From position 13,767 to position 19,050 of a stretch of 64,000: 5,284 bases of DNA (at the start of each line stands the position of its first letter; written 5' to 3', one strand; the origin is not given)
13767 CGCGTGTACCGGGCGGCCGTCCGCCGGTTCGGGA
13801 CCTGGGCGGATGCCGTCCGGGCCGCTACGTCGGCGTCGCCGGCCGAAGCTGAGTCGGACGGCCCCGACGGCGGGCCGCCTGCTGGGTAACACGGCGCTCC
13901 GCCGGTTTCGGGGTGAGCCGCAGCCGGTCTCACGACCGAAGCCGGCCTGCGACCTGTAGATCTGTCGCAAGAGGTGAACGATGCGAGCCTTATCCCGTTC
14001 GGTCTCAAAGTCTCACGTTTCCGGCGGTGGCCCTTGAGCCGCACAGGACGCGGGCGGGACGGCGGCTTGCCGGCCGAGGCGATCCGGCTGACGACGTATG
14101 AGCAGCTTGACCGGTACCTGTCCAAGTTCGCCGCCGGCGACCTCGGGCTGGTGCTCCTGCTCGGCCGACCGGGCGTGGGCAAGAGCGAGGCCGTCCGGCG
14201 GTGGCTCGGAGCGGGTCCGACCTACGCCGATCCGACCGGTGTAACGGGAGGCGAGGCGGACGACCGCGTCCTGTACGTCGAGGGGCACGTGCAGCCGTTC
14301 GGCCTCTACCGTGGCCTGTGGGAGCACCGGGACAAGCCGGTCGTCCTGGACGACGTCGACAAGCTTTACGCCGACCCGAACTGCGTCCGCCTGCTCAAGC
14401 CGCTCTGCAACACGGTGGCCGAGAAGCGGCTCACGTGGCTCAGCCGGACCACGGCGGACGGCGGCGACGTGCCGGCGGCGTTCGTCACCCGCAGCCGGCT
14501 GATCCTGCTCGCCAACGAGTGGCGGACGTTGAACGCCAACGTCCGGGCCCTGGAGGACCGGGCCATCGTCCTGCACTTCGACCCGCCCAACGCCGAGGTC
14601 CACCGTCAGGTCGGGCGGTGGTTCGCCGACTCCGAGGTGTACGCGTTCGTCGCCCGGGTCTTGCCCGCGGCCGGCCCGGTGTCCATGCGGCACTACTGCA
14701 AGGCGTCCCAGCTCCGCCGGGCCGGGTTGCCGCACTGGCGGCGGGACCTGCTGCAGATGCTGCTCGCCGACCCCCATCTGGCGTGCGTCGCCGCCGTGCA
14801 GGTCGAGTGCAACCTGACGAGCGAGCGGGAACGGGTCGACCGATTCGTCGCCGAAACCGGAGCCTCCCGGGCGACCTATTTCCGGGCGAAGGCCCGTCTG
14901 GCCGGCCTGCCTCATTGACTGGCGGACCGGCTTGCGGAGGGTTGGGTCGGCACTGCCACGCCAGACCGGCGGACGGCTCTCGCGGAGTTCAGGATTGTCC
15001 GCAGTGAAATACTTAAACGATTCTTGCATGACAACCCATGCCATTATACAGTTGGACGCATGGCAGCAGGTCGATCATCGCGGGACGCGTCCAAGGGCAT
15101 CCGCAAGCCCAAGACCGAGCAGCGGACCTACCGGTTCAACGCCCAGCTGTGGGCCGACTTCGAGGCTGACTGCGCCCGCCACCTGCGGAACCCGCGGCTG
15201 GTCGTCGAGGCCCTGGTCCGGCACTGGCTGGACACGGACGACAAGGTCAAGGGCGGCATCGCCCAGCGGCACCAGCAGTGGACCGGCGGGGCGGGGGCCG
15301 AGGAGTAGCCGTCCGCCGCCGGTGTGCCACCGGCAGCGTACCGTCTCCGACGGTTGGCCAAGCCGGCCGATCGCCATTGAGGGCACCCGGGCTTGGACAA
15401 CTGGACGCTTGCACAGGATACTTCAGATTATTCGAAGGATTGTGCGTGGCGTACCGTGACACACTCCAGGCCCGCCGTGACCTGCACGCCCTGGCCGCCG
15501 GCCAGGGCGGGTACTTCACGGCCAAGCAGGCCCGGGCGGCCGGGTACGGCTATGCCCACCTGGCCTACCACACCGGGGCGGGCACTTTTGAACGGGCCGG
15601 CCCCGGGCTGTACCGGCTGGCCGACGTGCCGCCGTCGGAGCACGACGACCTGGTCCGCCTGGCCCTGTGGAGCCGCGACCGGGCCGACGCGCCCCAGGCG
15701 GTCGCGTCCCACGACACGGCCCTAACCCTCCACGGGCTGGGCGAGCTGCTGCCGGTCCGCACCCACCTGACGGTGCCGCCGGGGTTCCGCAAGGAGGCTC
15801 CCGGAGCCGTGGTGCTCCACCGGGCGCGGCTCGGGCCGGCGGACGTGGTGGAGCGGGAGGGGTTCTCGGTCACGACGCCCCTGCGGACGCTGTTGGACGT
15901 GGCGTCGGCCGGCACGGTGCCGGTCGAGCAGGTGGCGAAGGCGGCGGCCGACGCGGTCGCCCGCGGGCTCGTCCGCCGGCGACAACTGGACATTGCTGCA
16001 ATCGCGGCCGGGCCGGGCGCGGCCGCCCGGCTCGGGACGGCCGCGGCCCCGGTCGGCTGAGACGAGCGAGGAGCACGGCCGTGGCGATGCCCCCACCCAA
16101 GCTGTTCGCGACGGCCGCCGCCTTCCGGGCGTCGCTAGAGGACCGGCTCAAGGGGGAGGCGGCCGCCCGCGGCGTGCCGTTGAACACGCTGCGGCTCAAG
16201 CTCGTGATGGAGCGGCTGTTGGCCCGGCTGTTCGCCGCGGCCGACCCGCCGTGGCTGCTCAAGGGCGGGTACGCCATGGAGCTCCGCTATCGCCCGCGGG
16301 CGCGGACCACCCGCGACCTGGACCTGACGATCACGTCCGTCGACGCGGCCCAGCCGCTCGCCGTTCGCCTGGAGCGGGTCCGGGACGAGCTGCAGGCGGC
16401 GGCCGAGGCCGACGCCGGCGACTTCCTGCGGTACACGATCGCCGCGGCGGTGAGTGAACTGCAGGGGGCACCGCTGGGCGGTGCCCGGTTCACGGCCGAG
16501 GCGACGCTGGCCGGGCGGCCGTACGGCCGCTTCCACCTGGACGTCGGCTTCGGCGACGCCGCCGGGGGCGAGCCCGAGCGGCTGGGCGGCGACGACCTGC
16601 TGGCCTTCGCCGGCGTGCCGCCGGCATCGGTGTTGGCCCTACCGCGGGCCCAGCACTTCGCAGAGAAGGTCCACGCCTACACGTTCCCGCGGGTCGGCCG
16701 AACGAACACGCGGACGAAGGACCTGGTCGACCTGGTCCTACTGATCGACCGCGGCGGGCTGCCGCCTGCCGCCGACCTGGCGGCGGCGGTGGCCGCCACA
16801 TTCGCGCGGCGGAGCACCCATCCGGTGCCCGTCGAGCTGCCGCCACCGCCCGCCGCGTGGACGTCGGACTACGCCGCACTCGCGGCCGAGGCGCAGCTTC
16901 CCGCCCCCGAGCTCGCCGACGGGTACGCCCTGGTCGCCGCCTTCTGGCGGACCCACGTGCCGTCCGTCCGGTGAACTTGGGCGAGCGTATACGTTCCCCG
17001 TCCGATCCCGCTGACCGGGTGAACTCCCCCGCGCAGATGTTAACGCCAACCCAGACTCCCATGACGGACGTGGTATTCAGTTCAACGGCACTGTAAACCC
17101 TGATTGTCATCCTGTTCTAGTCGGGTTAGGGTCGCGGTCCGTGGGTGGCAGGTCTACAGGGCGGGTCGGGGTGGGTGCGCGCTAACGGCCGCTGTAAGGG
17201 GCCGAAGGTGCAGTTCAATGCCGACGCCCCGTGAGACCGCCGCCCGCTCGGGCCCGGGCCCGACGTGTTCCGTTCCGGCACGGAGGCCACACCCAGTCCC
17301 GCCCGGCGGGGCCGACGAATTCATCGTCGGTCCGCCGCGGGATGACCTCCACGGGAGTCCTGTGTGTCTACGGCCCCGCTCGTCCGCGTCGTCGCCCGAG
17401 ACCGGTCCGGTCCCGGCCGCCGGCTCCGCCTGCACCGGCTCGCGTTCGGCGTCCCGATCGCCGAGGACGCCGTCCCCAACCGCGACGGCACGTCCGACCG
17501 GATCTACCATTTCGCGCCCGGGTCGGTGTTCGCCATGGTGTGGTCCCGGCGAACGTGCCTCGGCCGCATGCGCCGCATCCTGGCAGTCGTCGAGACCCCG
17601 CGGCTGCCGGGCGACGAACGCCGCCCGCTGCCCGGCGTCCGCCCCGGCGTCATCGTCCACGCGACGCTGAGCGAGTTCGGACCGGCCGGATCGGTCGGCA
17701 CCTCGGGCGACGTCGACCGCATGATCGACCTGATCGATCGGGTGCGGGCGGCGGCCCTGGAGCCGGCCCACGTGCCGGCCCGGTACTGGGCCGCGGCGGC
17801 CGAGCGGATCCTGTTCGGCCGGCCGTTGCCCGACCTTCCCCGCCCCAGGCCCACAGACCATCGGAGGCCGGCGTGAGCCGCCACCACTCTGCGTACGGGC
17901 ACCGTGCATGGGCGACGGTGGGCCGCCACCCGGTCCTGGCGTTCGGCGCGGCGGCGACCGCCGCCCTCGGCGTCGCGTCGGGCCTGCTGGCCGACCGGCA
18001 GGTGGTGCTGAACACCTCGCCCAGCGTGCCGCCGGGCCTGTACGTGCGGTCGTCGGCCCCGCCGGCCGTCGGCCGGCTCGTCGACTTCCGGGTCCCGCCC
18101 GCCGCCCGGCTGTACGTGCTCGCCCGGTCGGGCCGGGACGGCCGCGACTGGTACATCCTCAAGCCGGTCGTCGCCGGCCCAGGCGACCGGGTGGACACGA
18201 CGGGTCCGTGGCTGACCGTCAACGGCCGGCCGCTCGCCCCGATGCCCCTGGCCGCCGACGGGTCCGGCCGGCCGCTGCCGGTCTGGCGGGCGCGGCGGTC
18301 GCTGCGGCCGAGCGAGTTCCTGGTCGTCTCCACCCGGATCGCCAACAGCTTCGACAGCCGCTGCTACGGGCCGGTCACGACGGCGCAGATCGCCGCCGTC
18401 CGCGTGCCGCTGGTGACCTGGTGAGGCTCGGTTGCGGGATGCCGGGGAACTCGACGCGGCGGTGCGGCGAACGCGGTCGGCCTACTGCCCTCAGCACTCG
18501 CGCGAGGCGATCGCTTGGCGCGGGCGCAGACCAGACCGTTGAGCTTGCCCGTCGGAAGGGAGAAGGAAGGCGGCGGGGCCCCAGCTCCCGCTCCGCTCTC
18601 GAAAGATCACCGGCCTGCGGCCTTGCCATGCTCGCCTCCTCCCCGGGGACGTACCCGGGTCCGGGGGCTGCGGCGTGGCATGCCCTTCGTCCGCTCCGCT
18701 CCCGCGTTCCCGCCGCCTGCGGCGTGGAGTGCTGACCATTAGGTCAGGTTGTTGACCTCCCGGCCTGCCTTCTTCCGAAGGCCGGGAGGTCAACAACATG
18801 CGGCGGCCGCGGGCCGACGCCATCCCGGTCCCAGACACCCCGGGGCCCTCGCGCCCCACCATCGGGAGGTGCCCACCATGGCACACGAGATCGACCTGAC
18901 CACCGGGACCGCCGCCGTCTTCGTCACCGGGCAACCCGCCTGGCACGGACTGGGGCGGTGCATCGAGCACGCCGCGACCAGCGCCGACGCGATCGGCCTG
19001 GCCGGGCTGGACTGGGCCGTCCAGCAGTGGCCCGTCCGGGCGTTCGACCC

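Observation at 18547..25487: Modular family of 250-320 nt noncoding repeats placed just upstream of DUF932, ardC and ssb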

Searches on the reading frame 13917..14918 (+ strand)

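Call 11: search_protein_families(library=pfam, proteins=[window:13917-14918:+], max_evalue=0.01)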
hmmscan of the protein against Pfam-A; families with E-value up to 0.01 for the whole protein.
window:13917-14918:+ (333 aa): 1 family
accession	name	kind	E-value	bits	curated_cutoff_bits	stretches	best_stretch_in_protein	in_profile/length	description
PF13191.12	AAA_16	-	2e-05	25.6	32.6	1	59-97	7-45/167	AAA ATPase domain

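Call 79: search_protein_families(library=padloc, proteins=[window:13917-14918:+], max_evalue=0.001)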
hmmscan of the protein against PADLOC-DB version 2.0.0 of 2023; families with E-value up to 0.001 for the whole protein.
window:13917-14918:+ (333 aa): 0 families

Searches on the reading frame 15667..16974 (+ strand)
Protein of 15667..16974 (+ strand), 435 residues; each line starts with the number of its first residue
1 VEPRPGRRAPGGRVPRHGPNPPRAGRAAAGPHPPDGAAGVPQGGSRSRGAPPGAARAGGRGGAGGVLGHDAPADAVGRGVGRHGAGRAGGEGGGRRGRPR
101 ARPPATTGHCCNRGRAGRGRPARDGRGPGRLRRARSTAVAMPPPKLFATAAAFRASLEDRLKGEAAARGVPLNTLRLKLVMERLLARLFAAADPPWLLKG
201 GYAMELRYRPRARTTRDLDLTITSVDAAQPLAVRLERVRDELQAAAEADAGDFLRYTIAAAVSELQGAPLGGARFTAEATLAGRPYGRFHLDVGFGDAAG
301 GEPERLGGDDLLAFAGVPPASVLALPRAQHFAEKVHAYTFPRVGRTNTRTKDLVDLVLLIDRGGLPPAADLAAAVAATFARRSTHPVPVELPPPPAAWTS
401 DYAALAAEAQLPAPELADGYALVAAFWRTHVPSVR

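Call 11: search_protein_families(library=pfam, proteins=[window:15667-16974:+], max_evalue=0.01)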
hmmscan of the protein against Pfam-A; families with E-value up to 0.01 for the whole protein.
window:15667-16974:+ (435 aa): 1 family
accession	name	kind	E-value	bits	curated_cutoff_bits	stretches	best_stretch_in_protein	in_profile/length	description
PF08843.17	AbiEii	-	8.9e-32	111.3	22.5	1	183-408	1-222/238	Nucleotidyl transferase AbiEii toxin, Type IV TA system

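Call 79: search_protein_families(library=padloc, proteins=[window:15667-16974:+], max_evalue=0.001)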
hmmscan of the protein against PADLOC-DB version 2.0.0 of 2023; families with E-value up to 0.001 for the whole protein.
window:15667-16974:+ (435 aa): 13 families
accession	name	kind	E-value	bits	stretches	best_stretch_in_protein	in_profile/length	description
PDLC02291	AbiEii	-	1.1e-84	282.4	1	143-429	5-266/310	AbiEii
PDLC02314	AbiEii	-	3.1e-39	133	1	147-413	3-253/290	AbiEii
PDLC02295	AbiEii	-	4.4e-28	96.3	1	155-425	4-253/261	AbiEii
PDLC02288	AbiEii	-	7.5e-28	95.3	1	155-390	11-228/294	AbiEii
PDLC02329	AbiEii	-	5.8e-24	82.9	1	150-410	10-256/294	AbiEii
PDLC02301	AbiEii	-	5.6e-23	80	1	191-413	59-272/291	AbiEii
PDLC02312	AbiEii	-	1.1e-22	78.5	1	154-404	9-245/299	AbiEii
PDLC02327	AbiEii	-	1.6e-09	35.6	1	155-325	6-161/166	AbiEii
PDLC02326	AbiEii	-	3.3e-08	31.6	1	156-229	6-80/133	AbiEii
PDLC02319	AbiEii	-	1.1e-07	29.8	1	196-384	18-186/241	AbiEii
PDLC02306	AbiEii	-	1e-05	23.3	1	197-271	42-110/280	AbiEii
PDLC02325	AbiEii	-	4.6e-05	21.8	1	330-407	6-76/102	AbiEii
PDLC02300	AbiEii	-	9.8e-05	19.9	1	197-367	42-202/259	AbiEii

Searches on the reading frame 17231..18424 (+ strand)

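Call 12: search_protein_families(library=pfam, proteins=[window:17231-18424:+], max_evalue=0.01)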
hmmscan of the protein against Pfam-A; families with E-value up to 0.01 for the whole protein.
window:17231-18424:+ (397 aa): 1 family
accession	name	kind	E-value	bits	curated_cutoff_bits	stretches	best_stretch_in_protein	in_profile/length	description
PF10502.14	Peptidase_S26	-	1.2e-13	51.7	22.9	1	236-389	6-161/168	Signal peptidase, peptidase S26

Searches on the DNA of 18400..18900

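Call 31: search_rna_families(source=window, start=18400, end=18900, threshold=evalue, max_evalue=10)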
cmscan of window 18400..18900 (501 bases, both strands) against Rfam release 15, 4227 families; matches with E-value up to 10: 11.
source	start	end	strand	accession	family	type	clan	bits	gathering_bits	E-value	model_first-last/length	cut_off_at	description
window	18734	18789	+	RF01297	sR40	Gene; snRNA; snoRNA; CD-box;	-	26.8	50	0.0027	1-61/61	no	Small nucleolar RNA sR40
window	18745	18800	-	RF03834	mir-3173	Gene; miRNA;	-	18.3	84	1.5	1-80/80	no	mir-3173 microRNA precursor family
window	18838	18895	-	RF01276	sR53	Gene; snRNA; snoRNA; CD-box;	-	17.5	49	0.1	1-60/60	no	Small nucleolar RNA sR53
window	18748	18797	+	RF04159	MIR1437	Gene; miRNA;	-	16.9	168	2.6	1-192/192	no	MIR1437 microRNA precursor family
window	18748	18797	-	RF04159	MIR1437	Gene; miRNA;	-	16.8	168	2.7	1-192/192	no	MIR1437 microRNA precursor family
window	18744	18801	-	RF03381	mir-2796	Gene; miRNA;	-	14.6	72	2.9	1-77/77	no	mir-2796 microRNA precursor family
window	18554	18649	-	RF01918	mir-1249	Gene; miRNA;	-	13.2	83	8.7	1-75/75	no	mir-1249 microRNA precursor family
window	18558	18604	+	RF01151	snoU82P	Gene; snRNA; snoRNA; CD-box;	-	12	42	1.5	1-55/55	no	Small nucleolar RNA U82P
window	18400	18435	+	RF02509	PYLIS_2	Cis-reg;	-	11.4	36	9.7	67-100/100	5'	Pyrrolysine insertion sequence mtbB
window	18519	18554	-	RF02886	npcTB_6715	Gene; sRNA;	-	11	72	2.2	166-200/212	no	Mycobacterium sRNA 6715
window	18758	18808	-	RF01768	flavi_FSE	Cis-reg; frameshift_element;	-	10.9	43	8.6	1-62/62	no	ribosomal frameshift site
